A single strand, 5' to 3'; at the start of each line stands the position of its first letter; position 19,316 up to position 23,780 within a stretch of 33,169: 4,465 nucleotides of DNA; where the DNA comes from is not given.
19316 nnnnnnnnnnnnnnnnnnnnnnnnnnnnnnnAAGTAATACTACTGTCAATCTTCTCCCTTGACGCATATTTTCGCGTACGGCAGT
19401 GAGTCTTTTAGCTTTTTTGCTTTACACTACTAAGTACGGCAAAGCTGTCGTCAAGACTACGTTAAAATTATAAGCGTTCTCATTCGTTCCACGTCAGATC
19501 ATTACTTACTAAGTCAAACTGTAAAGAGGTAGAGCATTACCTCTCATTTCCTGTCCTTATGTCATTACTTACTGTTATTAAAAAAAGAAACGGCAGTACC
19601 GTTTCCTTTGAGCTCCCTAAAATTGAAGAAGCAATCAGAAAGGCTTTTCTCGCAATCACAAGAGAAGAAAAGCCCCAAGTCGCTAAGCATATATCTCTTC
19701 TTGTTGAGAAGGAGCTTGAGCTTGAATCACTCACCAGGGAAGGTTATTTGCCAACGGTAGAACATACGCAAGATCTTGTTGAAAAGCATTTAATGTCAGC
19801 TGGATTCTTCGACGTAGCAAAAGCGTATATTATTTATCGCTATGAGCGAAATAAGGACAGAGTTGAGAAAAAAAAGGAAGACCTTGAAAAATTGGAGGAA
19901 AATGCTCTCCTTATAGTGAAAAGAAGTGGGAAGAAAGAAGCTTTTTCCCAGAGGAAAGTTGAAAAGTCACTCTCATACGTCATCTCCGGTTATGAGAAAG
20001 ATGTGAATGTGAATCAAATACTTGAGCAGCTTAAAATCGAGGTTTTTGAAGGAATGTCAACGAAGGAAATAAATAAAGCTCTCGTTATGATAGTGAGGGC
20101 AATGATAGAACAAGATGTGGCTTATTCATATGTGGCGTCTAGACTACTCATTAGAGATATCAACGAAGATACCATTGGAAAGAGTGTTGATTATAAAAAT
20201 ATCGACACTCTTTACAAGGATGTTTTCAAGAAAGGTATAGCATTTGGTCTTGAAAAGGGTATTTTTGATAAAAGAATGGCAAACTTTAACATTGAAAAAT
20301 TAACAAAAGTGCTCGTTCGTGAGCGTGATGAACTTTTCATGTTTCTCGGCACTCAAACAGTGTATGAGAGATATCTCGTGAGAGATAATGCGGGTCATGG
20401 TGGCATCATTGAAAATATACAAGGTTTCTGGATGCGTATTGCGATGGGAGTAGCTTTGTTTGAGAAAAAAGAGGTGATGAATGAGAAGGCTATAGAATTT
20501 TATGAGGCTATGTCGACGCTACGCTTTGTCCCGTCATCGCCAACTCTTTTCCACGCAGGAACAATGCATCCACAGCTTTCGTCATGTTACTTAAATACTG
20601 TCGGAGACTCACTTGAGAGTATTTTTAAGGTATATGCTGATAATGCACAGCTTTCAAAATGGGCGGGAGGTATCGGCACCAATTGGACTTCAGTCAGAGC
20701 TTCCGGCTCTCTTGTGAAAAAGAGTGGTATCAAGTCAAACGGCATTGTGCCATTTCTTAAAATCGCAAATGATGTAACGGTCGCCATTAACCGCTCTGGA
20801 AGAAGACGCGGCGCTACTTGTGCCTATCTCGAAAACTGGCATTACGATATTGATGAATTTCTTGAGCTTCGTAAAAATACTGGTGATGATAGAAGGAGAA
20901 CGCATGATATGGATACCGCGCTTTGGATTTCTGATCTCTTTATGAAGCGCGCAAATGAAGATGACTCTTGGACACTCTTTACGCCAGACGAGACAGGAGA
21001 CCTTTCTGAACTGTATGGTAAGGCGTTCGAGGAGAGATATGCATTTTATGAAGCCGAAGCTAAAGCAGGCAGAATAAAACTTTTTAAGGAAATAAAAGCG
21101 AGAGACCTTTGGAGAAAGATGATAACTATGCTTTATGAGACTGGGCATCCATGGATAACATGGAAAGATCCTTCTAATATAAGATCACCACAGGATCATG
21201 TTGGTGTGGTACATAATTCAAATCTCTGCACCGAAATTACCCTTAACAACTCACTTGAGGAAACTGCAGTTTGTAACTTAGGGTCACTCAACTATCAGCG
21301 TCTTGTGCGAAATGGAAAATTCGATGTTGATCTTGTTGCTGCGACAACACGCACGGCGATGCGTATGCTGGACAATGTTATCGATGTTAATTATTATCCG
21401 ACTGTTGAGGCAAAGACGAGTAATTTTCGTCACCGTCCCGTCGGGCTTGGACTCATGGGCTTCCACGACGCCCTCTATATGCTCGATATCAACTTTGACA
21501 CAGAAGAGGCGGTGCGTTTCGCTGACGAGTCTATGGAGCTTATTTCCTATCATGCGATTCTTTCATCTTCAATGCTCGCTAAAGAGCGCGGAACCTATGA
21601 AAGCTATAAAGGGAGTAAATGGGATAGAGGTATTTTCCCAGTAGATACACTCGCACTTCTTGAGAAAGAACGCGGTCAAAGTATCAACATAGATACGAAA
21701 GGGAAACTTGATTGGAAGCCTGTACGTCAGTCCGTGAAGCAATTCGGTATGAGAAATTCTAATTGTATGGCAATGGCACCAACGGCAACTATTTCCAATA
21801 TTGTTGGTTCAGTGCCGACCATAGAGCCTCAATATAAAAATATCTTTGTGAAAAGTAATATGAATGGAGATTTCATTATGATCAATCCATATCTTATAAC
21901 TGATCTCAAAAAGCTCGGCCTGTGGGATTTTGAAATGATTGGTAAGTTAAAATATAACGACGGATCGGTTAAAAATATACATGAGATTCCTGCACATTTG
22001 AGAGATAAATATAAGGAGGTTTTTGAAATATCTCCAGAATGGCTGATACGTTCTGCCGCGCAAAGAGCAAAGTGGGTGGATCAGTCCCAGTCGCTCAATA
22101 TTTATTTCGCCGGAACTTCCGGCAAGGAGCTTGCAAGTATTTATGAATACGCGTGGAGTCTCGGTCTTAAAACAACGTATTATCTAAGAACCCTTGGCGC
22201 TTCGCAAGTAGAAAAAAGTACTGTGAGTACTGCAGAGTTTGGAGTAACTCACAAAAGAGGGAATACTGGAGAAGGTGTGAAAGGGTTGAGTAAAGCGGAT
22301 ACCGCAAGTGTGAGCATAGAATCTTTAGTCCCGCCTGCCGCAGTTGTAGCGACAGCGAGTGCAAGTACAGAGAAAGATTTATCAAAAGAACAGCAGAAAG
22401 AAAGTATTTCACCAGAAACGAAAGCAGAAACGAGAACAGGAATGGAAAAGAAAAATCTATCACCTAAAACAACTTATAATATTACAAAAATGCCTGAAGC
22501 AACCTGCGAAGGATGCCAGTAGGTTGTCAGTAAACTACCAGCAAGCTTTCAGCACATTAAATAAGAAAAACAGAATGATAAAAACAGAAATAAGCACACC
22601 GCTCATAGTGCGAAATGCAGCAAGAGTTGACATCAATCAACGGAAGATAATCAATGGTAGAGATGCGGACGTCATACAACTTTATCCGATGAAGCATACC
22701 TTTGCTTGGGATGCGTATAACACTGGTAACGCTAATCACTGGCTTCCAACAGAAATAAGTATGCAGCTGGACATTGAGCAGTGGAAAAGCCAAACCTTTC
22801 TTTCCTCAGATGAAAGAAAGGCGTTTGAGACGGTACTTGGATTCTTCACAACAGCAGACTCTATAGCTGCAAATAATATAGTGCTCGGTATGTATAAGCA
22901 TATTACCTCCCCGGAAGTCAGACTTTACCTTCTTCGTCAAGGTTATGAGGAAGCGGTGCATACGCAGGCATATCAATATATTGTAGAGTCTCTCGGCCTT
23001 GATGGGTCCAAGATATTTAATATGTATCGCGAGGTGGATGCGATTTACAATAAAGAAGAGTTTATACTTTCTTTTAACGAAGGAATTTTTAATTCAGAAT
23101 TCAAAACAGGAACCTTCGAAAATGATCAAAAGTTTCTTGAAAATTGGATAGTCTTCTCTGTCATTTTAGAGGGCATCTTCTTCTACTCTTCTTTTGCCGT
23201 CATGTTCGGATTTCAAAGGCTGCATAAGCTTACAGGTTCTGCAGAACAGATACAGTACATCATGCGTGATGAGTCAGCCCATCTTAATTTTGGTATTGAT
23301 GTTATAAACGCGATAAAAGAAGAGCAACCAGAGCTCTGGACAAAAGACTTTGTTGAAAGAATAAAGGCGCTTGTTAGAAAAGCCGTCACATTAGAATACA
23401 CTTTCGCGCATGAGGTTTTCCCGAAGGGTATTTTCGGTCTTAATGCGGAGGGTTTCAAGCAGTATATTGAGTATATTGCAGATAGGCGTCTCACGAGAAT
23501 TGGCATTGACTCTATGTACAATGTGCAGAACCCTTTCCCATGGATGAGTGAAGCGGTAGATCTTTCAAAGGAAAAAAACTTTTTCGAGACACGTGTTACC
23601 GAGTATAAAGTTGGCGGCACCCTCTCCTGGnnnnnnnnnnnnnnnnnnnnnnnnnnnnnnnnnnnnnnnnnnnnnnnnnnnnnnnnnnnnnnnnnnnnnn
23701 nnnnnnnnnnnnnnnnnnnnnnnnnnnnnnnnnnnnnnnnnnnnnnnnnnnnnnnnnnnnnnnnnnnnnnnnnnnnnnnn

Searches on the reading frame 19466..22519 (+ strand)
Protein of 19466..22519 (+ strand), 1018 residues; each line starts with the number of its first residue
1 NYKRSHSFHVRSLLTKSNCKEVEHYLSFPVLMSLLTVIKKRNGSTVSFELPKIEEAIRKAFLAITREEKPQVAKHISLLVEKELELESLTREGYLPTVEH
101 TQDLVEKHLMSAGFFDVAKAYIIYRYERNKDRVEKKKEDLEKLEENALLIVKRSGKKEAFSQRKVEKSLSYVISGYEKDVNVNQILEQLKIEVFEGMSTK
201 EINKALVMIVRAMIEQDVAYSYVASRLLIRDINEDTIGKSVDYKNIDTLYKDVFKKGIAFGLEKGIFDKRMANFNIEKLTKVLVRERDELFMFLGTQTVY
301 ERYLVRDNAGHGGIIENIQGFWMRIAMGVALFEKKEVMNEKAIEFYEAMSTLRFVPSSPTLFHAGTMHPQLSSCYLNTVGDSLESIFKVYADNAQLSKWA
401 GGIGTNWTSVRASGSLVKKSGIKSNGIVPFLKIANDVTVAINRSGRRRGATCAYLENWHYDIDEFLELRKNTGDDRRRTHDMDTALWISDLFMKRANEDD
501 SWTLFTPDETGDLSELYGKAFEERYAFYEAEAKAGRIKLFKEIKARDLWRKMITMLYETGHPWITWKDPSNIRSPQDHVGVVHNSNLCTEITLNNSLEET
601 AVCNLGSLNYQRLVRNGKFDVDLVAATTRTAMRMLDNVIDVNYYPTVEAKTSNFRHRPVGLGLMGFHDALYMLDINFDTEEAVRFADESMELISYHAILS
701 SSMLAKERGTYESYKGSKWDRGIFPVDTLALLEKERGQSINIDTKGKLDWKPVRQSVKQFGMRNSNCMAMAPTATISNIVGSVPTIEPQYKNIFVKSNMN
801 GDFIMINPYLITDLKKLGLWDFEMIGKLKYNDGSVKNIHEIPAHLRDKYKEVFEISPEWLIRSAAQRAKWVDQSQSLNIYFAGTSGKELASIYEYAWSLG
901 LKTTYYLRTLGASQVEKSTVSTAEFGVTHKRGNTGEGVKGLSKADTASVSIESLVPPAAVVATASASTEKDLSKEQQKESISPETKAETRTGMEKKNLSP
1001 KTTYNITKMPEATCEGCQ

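Call 57: search_protein_families(library=pfam, max_evalue=0.00001, proteins=[window:19466-22519:+])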
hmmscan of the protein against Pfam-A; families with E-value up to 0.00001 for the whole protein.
window:19466-22519:+ (1018 aa): 3 families
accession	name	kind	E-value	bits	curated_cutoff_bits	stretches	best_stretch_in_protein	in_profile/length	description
PF02867.20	Ribonuc_red_lgC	-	7.8e-184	612.6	23.9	1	372-907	1-523/523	Ribonucleotide reductase, barrel domain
PF03477.21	ATP-cone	-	9.2e-26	90.7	25.8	2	37-129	2-87/88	ATP cone domain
PF00317.26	Ribonuc_red_lgN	-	7.1e-22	77.7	28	1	291-368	3-76/77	Ribonucleotide reductase, all-alpha domain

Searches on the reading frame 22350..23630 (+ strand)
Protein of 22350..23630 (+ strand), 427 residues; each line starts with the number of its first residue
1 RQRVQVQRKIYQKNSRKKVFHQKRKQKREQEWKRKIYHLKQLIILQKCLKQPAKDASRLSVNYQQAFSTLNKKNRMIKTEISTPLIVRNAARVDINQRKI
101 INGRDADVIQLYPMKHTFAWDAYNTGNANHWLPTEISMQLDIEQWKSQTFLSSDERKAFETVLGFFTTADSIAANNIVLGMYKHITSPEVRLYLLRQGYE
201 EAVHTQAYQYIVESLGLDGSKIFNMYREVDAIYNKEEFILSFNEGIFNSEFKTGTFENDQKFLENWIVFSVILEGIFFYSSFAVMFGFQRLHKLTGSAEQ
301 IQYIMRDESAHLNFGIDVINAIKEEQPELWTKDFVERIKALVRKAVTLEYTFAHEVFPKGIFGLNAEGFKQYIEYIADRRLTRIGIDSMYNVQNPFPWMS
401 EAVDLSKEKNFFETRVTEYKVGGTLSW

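Call 57: search_protein_families(library=pfam, max_evalue=0.00001, proteins=[window:22350-23630:+])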
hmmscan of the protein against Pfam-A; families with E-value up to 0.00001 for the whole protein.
window:22350-23630:+ (427 aa): 1 family
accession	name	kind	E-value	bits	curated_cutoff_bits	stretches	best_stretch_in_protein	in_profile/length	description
PF00268.27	Ribonuc_red_sm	-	1.2e-85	287.7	33.6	1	109-395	2-281/281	Ribonucleotide reductase, small chain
